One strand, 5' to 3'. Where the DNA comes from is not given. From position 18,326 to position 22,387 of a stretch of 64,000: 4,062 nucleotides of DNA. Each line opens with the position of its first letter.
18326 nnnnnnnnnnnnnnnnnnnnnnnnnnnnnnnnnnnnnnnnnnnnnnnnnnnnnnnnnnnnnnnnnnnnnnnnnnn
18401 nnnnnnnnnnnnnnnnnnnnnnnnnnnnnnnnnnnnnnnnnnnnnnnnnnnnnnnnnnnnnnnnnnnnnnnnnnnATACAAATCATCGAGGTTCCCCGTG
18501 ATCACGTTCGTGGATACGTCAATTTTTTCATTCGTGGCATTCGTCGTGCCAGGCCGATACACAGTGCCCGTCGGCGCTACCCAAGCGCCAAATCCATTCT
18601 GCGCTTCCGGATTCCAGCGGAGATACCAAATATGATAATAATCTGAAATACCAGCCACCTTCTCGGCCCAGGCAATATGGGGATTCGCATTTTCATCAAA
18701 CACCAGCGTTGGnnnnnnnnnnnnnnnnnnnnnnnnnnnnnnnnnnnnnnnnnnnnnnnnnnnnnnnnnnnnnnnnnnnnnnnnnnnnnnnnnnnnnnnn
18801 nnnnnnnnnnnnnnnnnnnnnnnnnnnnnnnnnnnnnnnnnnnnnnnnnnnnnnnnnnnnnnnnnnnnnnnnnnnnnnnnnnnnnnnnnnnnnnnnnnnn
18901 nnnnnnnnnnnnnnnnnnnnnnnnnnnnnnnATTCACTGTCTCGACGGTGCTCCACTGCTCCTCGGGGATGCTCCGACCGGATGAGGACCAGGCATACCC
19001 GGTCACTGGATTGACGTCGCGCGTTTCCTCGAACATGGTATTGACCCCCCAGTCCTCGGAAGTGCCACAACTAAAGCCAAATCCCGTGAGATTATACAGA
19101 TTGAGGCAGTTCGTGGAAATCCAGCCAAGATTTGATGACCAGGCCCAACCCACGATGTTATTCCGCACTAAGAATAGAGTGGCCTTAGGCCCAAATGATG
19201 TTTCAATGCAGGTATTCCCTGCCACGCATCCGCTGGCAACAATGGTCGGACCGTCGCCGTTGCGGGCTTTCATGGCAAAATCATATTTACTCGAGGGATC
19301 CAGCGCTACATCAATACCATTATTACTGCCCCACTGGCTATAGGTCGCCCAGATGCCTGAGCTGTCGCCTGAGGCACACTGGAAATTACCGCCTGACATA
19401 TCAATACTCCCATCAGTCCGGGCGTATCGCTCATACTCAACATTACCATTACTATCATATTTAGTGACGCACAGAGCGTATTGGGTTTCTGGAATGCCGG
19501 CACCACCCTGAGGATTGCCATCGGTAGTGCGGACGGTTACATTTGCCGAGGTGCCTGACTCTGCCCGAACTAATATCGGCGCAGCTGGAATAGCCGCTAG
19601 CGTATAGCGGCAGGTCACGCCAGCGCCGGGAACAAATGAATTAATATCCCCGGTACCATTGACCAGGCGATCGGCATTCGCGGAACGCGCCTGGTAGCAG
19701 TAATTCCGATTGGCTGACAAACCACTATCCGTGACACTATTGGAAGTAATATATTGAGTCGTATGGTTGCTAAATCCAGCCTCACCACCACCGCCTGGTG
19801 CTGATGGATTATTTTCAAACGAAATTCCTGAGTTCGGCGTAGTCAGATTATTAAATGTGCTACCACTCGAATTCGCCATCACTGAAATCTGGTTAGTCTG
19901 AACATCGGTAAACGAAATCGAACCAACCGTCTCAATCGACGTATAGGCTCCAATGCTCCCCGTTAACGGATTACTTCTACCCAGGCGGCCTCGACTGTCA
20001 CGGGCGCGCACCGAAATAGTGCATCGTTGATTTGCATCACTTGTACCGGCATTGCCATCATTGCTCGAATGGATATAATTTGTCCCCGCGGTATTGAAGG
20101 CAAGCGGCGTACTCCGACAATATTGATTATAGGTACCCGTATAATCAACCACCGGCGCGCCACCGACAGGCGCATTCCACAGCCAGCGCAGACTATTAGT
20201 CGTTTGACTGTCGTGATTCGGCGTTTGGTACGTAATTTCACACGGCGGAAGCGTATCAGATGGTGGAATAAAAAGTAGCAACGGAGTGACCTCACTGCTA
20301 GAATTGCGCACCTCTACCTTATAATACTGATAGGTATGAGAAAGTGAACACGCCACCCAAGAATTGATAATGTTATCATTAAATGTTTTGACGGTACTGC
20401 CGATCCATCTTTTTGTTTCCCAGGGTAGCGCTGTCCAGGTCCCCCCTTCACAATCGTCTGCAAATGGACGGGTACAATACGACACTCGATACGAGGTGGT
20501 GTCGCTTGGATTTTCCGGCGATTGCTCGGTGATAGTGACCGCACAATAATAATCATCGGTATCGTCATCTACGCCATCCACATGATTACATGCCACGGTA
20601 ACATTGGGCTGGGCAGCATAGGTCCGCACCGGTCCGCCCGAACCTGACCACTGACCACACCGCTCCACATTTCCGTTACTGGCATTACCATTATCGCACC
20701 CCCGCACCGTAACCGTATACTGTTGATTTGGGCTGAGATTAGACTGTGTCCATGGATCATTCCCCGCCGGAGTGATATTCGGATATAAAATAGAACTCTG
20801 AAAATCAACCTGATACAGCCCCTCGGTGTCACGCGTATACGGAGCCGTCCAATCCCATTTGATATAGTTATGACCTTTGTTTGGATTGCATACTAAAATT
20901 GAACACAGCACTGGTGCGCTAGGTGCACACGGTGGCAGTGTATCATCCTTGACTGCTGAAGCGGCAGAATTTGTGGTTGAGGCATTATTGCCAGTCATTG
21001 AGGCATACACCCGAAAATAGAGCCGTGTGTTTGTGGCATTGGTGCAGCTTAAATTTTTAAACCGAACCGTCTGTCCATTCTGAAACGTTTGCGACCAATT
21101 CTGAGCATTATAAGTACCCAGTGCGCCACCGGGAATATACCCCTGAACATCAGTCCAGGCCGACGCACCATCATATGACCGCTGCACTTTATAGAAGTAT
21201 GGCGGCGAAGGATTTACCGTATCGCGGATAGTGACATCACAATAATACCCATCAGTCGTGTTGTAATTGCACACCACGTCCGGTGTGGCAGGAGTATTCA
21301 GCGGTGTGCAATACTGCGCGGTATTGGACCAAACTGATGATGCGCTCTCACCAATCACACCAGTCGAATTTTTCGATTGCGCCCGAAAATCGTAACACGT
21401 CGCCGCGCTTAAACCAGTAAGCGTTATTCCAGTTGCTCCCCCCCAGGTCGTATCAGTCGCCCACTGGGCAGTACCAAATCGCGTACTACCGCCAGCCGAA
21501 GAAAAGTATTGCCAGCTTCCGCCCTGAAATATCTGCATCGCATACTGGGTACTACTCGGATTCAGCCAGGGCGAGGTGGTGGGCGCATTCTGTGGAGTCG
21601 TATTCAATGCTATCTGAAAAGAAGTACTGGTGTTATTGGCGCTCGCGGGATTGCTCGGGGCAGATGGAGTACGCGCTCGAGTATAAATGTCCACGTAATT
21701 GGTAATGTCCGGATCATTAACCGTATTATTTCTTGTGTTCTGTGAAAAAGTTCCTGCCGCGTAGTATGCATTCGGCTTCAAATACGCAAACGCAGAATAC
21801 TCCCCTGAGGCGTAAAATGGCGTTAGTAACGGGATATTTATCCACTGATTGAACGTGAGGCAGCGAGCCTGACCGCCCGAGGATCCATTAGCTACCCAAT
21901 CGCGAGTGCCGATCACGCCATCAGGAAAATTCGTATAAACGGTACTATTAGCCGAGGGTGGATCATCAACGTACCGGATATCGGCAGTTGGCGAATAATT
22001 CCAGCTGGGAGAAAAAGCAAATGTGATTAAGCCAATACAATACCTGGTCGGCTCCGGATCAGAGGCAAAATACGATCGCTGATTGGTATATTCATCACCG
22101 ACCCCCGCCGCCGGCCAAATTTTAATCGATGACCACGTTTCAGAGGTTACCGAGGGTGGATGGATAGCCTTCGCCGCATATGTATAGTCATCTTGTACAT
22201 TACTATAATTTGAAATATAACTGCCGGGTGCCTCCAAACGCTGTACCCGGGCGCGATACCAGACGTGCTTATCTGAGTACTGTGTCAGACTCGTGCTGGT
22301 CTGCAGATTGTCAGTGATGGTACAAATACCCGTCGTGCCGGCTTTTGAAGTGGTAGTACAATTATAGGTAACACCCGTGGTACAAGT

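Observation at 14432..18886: Two 7-bladed Trp-rich propeller arrays inside the 3934-aa protein, with a lectin-like repeat consensus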

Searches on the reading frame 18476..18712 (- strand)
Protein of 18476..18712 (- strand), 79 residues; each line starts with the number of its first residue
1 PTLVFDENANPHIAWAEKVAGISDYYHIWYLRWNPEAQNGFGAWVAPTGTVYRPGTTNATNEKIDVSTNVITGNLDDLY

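Call 14: search_solved_structures(query=A2, max_evalue=10, show_alignments=3)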
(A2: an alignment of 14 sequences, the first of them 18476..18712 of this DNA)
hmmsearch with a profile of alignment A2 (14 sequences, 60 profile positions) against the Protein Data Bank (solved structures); distinct sequences matched with E-value up to 10: 8.
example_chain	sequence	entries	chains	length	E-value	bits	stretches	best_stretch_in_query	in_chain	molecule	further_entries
5uam_A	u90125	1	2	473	0.12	15.6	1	5-37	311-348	Ulvan Lyase-PL25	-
5uas_A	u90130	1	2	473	0.12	15.6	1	5-37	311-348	UlvanLyase-PL25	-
7zcd_AAA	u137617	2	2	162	0.58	13.4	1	5-40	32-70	Beta-lactoglobulin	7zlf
2zue_A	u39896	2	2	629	0.77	13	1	8-54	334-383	Arginyl-tRNA synthetase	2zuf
3s3y_A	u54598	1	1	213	1.3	12.3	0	34-57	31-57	TANDEM CYANOVIRIN-N DIMER CVN2L0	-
3s3z_A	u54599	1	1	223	1.4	12.1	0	34-57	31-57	Tandem Cyanovirin-N Dimer CVN2L10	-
7n6h_A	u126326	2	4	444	1.6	12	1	23-44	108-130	AcXbh30A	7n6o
5y9h_A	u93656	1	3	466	2.6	11.3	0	30-55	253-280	SafD,Putative outer membrane protein,Putative outer membrane protein,Putative outer membra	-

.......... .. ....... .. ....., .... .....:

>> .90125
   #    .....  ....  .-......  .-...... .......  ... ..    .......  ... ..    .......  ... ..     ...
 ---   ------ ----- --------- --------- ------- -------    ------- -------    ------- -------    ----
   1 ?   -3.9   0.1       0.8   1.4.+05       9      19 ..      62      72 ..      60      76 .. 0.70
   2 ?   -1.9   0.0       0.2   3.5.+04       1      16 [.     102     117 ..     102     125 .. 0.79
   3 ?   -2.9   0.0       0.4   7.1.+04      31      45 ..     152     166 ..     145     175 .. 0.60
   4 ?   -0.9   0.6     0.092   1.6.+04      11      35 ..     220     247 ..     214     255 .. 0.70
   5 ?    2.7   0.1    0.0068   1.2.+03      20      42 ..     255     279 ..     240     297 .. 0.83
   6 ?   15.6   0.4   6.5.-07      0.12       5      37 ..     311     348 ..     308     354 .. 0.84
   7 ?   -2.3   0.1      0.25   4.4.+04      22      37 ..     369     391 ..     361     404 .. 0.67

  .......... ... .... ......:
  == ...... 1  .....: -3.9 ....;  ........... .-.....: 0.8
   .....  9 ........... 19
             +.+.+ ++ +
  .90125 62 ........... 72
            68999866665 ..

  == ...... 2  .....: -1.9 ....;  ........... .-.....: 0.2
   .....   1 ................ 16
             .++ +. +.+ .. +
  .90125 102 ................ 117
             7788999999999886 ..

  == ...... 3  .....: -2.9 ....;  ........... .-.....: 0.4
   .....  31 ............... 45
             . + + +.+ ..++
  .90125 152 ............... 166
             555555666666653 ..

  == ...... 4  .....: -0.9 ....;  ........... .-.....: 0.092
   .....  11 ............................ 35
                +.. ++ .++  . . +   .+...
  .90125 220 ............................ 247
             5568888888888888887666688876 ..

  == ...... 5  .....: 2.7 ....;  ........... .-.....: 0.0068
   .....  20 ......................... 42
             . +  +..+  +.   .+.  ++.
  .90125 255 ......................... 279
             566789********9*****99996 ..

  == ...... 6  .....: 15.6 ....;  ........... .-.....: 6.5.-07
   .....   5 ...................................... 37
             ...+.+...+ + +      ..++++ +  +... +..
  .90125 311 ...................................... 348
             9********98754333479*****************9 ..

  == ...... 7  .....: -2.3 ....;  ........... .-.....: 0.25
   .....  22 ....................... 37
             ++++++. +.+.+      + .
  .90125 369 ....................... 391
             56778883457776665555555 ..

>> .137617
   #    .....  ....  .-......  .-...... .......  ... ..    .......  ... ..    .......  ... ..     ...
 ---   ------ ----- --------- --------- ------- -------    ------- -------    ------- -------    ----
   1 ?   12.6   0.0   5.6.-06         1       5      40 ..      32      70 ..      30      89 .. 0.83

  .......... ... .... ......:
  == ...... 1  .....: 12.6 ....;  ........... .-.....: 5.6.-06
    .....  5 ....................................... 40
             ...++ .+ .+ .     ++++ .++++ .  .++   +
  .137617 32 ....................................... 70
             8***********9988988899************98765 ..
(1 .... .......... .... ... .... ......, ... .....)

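Call 21: search_protein_representatives(alignment_id=A2)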
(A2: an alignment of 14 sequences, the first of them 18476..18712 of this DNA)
Query: 14 sequences, 60 profile positions. Proteins with E-value up to 0.001 (for the whole library): 20139; up to 1e-10: 8694; up to 1e-30: 1049. The best 150 are listed.
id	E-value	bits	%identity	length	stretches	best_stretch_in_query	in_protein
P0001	1.6e-167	559.7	-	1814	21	1-44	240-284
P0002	1.4e-139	470.2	-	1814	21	1-51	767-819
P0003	2.3e-137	463.1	-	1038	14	1-52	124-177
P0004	1.1e-134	454.5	-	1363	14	1-51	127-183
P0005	8.9e-118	400.4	-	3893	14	5-54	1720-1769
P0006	3.2e-116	395.4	-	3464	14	1-56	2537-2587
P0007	9.0e-114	387.5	-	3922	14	2-52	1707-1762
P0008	3.4e-112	382.5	-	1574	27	1-38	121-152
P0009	1.1e-110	377.6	-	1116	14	1-44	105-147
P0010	1.1e-109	374.4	-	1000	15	1-52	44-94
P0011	2.6e-108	370.1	-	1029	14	1-52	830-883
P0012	3.8e-108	369.5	-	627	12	1-40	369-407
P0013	5.1e-107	365.9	-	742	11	1-50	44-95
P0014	5.5e-102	349.8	-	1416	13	1-54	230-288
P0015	1.9e-101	348.0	-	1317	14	1-51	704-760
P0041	3.8e-80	279.8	-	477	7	2-51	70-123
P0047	4.2e-77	270.1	-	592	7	1-51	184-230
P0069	4.1e-69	244.5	-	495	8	1-51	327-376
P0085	2.2e-65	232.5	-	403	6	1-47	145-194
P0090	6.0e-64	228.0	-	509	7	1-44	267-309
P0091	7.2e-64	227.7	-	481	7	1-44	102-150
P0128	8.8e-59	211.4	-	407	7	2-43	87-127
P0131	1.3e-58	210.9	-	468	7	3-42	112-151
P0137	3.8e-58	209.4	-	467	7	1-44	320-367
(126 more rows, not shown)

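Call 22: search_protein_families(library=pfam, proteins=[P0041, P0085, P0128, P0131, P0137, P0091, P0069, P0090, P0047, P0003], max_evalue=0.01)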
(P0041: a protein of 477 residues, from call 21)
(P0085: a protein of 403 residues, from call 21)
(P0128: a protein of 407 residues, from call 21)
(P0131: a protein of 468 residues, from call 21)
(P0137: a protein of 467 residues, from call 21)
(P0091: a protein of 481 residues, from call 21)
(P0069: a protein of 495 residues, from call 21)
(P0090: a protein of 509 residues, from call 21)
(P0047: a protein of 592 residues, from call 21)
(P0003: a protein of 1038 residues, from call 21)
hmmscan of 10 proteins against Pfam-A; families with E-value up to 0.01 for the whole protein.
P0041 (477 aa): 2 families
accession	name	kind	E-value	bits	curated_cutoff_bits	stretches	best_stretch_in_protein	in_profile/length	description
PF15892.11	BNR_4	-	1.3e-12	48.1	27.3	0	371-415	219-265/272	BNR repeat-containing family member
PF15535.12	Ntox37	-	0.0037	18.3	27.8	0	226-272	31-66/78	Bacterial toxin 37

P0085 (403 aa): 2 families
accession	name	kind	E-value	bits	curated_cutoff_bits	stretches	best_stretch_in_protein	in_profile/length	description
PF15892.11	BNR_4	-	5.2e-22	78.9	27.3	2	49-124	187-266/272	BNR repeat-containing family member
PF06522.17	B12D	-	0.0052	16.6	21.5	0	86-102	30-45/54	NADH-ubiquinone reductase complex 1 MLRQ subunit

P0128 (407 aa): 1 family
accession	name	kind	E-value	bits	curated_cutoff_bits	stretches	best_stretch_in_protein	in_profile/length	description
PF15892.11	BNR_4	-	1.4e-16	61.1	27.3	1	85-120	227-264/272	BNR repeat-containing family member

P0131 (468 aa): 3 families
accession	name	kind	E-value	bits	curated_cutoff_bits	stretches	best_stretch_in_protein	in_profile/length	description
PF15892.11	BNR_4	-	1.9e-06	27.9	27.3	0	360-396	229-267/272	BNR repeat-containing family member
PF23911.1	DUF7253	-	1.9e-05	25.4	25.1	0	433-466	59-92/110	Domain of unknown function (DUF7253)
PF23756.1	Beta-prop_HPS5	-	0.009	15.7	34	0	148-243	6-100/328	HPS5 beta propeller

P0137 (467 aa): 1 family
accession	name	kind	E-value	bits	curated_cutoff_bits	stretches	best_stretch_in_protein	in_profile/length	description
PF15892.11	BNR_4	-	2.3e-12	47.3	27.3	0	47-85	226-265/272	BNR repeat-containing family member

P0091 (481 aa): 2 families
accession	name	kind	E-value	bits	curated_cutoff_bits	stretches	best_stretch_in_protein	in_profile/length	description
PF15892.11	BNR_4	-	2.5e-18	66.9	27.3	2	213-250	228-266/272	BNR repeat-containing family member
PF10708.14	DUF2510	-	0.0083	16.3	24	0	297-304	15-22/35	Protein of unknown function (DUF2510)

P0069 (495 aa): 1 family
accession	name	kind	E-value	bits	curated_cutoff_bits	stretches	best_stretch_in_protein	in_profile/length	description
PF15892.11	BNR_4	-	3.2e-06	27.2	27.3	0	315-364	216-267/272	BNR repeat-containing family member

P0090 (509 aa): 3 families
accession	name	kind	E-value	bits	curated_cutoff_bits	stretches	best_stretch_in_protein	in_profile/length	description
PF15892.11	BNR_4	-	1.1e-14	54.9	27.3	1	89-136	217-266/272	BNR repeat-containing family member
PF13860.13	FlgD_ig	-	0.00055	20.3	27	1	448-495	23-75/79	FlgD Ig-like domain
PF25444.1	THBD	-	0.0026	17.6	27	1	418-475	10-62/66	Thrombomodulin-like domain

P0047 (592 aa): 3 families
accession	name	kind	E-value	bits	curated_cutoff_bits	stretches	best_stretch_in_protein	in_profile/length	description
PF15892.11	BNR_4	-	2.2e-17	63.8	27.3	0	281-330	215-266/272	BNR repeat-containing family member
PF12699.13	phiKZ_IP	-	0.0034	17.1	27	0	411-471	238-288/387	phiKZ-like phage internal head proteins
PF03628.18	PapG_C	-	0.0041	17.4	20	0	335-374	2-41/108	PapG chaperone-binding domain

P0003 (1038 aa): 2 families
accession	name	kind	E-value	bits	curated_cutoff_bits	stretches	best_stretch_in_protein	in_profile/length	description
PF15892.11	BNR_4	-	1.1e-29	104.1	27.3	2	646-818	77-266/272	BNR repeat-containing family member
PF24605.1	CEMIP_X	-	0.00014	22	27.6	0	301-347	45-88/185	CEMIP domain X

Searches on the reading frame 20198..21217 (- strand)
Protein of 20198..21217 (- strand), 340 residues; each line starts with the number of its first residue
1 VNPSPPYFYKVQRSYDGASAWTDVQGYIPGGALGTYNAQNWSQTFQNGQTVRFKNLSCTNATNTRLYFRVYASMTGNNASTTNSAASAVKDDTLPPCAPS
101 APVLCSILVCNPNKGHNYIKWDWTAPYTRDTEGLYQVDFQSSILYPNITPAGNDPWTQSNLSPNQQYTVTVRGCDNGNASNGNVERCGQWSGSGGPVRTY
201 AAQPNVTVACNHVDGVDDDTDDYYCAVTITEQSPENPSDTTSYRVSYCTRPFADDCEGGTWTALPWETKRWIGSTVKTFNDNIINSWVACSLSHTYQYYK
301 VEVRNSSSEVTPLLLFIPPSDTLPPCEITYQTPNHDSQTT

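Call 84: search_protein_families(library=pfam, proteins=[window:20198-21217:-], max_evalue=0.05)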
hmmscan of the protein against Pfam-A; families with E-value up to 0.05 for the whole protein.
window:20198-21217:- (340 aa): 1 family
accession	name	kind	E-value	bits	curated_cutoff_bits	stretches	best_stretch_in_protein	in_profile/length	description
PF00041.27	fn3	-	0.0019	18.8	25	1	115-177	12-72/84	Fibronectin type III domain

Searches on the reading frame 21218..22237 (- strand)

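Call 84: search_protein_families(library=pfam, proteins=[window:21218-22237:-], max_evalue=0.05)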
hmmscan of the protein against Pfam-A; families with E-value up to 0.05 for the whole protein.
window:21218-22237:- (340 aa): 1 family
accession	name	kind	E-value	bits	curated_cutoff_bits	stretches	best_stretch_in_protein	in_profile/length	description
PF21605.3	CRLF2-like_D2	-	0.047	14.2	27.3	0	269-307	50-89/94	Cytokine receptor-like factor 2-like, D2 domain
